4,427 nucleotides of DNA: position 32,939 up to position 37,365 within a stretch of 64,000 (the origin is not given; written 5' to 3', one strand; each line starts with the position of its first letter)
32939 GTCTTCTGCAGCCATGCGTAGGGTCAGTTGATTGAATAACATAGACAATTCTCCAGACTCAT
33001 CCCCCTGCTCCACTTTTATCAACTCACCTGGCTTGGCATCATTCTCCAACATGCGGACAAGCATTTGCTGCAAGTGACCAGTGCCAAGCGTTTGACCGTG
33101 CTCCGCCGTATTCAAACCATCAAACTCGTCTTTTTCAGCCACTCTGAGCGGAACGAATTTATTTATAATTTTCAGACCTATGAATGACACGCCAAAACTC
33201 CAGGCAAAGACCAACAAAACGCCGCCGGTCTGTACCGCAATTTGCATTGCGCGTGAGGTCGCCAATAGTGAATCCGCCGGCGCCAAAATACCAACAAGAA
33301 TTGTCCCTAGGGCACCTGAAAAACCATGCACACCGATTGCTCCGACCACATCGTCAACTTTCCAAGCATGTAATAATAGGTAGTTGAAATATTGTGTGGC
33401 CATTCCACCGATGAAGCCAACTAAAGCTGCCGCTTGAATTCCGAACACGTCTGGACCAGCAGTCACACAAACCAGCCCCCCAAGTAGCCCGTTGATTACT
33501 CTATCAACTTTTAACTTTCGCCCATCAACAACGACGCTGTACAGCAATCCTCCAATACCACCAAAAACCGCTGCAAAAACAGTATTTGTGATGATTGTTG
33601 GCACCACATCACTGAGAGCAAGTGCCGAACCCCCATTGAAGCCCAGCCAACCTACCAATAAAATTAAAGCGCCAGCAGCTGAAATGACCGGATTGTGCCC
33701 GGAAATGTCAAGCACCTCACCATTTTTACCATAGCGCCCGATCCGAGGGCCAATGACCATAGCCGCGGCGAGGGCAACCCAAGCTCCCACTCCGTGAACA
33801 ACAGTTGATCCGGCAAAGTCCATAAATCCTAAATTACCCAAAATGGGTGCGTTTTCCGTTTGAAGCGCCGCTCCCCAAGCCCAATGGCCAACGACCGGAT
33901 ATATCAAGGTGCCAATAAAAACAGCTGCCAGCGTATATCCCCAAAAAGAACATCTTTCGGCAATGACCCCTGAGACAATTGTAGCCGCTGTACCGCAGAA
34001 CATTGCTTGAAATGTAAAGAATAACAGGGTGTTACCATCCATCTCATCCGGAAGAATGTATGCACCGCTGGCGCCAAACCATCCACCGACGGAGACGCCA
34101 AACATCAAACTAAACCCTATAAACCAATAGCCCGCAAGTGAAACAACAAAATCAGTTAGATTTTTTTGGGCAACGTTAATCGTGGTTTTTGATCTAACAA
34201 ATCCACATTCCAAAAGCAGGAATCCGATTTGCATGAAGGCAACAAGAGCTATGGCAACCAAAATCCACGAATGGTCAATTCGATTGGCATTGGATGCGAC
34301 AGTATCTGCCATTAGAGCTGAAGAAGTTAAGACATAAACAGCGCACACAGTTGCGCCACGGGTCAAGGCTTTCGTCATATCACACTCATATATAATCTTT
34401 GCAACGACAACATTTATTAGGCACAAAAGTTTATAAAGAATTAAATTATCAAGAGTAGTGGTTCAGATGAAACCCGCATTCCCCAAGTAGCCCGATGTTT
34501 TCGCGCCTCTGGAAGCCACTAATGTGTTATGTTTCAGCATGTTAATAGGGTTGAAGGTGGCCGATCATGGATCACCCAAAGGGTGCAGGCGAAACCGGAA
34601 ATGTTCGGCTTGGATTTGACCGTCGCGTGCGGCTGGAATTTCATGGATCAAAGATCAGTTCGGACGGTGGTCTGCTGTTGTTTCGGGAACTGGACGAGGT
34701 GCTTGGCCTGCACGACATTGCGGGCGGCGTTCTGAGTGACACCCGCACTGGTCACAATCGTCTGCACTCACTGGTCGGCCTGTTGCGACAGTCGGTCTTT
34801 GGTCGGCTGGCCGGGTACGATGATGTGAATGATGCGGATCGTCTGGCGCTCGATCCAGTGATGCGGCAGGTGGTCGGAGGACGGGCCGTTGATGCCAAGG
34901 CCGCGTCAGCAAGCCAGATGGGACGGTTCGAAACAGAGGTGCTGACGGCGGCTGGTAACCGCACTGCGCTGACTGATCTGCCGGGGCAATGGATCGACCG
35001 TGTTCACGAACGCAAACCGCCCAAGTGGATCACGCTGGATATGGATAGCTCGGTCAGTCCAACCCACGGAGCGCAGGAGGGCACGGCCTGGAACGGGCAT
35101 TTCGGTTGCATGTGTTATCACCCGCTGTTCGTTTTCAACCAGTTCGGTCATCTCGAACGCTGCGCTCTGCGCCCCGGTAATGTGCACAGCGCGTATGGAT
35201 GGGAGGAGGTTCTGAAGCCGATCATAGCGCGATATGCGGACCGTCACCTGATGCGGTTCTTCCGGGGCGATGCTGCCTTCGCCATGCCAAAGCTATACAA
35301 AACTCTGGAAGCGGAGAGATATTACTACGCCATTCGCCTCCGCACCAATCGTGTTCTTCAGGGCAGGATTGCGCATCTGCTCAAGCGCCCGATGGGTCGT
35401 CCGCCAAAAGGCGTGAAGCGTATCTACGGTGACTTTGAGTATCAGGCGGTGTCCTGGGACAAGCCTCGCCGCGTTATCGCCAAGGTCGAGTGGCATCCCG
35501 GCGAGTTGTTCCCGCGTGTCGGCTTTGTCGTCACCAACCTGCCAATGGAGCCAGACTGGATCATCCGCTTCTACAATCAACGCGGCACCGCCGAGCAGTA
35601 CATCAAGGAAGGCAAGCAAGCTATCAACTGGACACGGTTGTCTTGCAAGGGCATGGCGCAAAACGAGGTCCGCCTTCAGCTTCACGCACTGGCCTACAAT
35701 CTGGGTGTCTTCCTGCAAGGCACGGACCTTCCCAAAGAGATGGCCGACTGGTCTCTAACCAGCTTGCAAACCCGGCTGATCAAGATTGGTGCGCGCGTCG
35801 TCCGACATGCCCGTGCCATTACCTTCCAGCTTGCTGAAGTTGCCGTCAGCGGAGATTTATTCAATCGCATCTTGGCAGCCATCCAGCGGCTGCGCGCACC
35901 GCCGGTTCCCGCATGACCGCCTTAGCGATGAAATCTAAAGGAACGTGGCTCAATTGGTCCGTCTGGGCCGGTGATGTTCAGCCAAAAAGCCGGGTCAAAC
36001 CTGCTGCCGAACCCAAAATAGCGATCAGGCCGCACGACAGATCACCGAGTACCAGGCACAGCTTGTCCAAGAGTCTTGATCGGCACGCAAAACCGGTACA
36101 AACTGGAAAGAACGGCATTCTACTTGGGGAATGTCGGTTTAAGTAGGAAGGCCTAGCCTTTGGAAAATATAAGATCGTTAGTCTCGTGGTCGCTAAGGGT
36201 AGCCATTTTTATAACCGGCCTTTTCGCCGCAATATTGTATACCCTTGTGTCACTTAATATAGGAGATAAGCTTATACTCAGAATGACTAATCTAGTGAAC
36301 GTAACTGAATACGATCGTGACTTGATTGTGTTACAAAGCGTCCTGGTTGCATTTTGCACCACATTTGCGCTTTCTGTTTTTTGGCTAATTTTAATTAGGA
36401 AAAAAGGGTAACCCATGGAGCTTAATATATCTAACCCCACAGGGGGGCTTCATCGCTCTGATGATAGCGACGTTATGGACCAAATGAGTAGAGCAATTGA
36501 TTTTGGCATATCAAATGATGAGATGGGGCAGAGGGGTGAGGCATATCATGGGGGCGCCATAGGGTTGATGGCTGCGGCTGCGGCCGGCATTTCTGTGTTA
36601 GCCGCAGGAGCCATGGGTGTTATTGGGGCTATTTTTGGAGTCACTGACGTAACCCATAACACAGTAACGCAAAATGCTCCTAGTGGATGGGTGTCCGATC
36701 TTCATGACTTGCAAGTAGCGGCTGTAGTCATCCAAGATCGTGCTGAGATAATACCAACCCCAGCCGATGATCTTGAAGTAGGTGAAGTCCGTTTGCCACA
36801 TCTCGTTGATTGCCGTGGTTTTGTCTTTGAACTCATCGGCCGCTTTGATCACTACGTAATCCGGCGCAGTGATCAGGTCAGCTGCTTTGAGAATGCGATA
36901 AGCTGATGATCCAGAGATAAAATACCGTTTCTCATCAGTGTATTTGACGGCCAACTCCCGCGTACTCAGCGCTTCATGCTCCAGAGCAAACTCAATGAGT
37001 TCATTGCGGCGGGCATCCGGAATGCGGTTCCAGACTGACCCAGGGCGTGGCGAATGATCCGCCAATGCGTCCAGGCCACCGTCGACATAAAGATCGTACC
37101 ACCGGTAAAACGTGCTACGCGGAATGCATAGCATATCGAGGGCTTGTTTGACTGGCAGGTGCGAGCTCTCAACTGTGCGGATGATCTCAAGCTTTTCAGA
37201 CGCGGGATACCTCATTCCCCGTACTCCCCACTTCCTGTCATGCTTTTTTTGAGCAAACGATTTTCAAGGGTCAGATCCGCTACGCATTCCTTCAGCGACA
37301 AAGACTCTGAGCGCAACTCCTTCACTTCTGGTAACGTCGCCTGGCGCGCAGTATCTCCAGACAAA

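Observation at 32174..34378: Ammonium-transporter channel fused to a chemoreceptor signalling domain (Amt::MCP), IS-flanked and AT-rich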

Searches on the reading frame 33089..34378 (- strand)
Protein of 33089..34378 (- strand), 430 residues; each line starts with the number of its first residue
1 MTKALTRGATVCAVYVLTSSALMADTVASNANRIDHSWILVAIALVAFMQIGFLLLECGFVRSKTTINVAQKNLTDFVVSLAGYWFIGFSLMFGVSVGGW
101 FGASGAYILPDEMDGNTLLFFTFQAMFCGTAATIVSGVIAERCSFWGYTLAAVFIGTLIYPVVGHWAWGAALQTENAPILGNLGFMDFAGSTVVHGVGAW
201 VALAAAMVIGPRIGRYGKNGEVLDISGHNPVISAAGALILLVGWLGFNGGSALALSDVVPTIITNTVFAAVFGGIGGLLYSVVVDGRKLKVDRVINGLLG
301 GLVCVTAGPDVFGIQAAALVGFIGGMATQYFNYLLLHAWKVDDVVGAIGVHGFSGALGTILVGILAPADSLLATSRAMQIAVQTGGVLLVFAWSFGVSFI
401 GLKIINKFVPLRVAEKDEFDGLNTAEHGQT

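Call 23: search_solved_structures(query=window:33089-34378:-, max_evalue=1e-10, show_alignments=3)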
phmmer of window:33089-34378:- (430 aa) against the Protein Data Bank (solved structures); distinct sequences matched with E-value up to 1e-10: 28.
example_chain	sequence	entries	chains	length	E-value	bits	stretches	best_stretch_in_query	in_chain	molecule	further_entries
8qj3_A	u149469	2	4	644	5.6e-85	289.2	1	36-428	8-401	Ammonium transporter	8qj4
8qpf_A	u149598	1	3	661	6e-85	289.1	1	36-428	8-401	Ammonium transporter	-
6eu6_A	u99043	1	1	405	8.5e-79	268.8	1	33-426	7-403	Ammonium transporter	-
2b2f_A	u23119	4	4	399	1.5e-38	136.3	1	37-428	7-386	ammonium transporter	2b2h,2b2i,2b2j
4nh2_A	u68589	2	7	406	1.9e-34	122.8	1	28-429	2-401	Ammonia channel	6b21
9cs5_A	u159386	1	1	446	2.1e-34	122.6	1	28-429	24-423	Ammonium transporter AmtB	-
2nuu_A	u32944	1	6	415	2.7e-34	122.2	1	31-429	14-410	Ammonia channel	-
2ns1_A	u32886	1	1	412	3e-34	122.1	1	31-429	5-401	Ammonia channel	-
1xqe_A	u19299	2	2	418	3.1e-34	122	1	31-429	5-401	Probable ammonium transporter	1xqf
2nmr_A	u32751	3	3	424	3.3e-34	121.9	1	31-429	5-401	Ammonia channel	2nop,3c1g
3c1h_A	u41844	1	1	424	4.8e-34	121.4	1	31-429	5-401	Ammonia channel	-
2now_A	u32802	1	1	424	3.7e-33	118.5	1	31-429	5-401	Ammonia channel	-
3c1i_A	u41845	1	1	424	4.1e-33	118.3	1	31-429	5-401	Ammonia channel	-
3c1j_A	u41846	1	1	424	6e-33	117.8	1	31-429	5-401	Ammonia channel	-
2npd_A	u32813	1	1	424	7.9e-33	117.4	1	31-429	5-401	Ammonia channel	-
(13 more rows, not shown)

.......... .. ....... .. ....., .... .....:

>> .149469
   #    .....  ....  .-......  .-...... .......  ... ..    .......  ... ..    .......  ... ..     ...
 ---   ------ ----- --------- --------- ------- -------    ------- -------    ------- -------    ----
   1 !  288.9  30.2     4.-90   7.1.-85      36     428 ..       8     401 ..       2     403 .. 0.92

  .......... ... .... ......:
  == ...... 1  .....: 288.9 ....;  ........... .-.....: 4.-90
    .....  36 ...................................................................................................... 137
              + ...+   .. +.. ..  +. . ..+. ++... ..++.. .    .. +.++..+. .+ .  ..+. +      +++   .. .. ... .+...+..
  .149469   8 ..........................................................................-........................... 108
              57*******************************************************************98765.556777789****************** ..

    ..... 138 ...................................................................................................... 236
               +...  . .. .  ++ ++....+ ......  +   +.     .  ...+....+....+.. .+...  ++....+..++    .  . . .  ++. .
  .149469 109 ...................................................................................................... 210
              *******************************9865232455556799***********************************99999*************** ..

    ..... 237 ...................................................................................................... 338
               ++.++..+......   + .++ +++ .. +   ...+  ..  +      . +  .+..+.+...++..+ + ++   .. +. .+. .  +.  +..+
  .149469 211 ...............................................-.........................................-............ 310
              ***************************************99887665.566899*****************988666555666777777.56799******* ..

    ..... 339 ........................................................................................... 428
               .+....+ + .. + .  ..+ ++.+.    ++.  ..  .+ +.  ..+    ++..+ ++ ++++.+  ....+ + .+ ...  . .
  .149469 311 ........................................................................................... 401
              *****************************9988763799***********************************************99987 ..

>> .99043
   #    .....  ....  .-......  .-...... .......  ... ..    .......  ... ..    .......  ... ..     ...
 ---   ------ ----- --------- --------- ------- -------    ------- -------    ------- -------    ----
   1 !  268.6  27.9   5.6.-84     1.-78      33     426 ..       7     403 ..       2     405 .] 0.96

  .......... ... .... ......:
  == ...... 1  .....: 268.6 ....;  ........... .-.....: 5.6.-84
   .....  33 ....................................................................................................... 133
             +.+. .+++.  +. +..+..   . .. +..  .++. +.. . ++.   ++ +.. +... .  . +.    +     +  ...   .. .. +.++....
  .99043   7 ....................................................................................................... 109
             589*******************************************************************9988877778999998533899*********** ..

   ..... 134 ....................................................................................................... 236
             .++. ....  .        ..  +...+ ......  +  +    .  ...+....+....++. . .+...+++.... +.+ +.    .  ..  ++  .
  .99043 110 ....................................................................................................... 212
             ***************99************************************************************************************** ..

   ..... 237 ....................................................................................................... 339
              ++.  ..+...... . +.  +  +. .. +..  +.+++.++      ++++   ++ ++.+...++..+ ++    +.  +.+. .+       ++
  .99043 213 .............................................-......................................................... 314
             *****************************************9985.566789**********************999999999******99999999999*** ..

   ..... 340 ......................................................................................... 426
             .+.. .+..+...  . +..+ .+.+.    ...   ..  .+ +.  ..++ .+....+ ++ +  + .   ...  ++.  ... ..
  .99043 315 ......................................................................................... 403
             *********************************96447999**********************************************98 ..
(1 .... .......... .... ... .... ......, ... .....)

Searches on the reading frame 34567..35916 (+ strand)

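Call 76: search_protein_families(library=pfam, proteins=[window:34567-35916:+], max_evalue=0.001)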
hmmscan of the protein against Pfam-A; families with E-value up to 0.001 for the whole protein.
window:34567-35916:+ (449 aa): 2 families
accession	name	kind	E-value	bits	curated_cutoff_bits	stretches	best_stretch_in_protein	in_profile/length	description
PF13701.12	DDE_Tnp_1_4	-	4.7e-146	486.9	34.7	1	15-443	3-434/435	Transposase DDE domain group 1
PF01609.27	DDE_Tnp_1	-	5.7e-24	85.4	23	1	157-379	7-200/200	Transposase DDE domain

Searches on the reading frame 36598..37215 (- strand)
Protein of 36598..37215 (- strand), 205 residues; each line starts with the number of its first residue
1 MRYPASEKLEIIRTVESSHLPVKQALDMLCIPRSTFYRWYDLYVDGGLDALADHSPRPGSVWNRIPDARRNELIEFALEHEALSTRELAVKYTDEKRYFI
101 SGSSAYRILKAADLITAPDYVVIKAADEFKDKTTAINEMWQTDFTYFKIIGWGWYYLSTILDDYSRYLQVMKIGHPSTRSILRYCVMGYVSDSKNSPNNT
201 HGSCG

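Call 76: search_protein_families(library=pfam, proteins=[window:36598-37215:-], max_evalue=0.001)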
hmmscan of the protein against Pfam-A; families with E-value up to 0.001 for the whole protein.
window:36598-37215:- (205 aa): 5 families
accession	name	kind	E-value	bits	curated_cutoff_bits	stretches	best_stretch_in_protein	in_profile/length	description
PF13565.12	HTH_32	-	4.7e-11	43.5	33.7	1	35-109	1-73/73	Homeodomain-like domain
PF00665.32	rve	-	1.7e-10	41.5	32.6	1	136-180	4-49/102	Integrase core domain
PF13384.12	HTH_23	-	1.5e-09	37.8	24.6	1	6-51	5-49/50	Homeodomain-like domain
PF13551.12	HTH_29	-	4e-09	36.9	28.1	1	21-69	14-62/64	Winged helix-turn helix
PF13518.12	HTH_28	-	1e-07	32.4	25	1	7-58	1-51/52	Helix-turn-helix domain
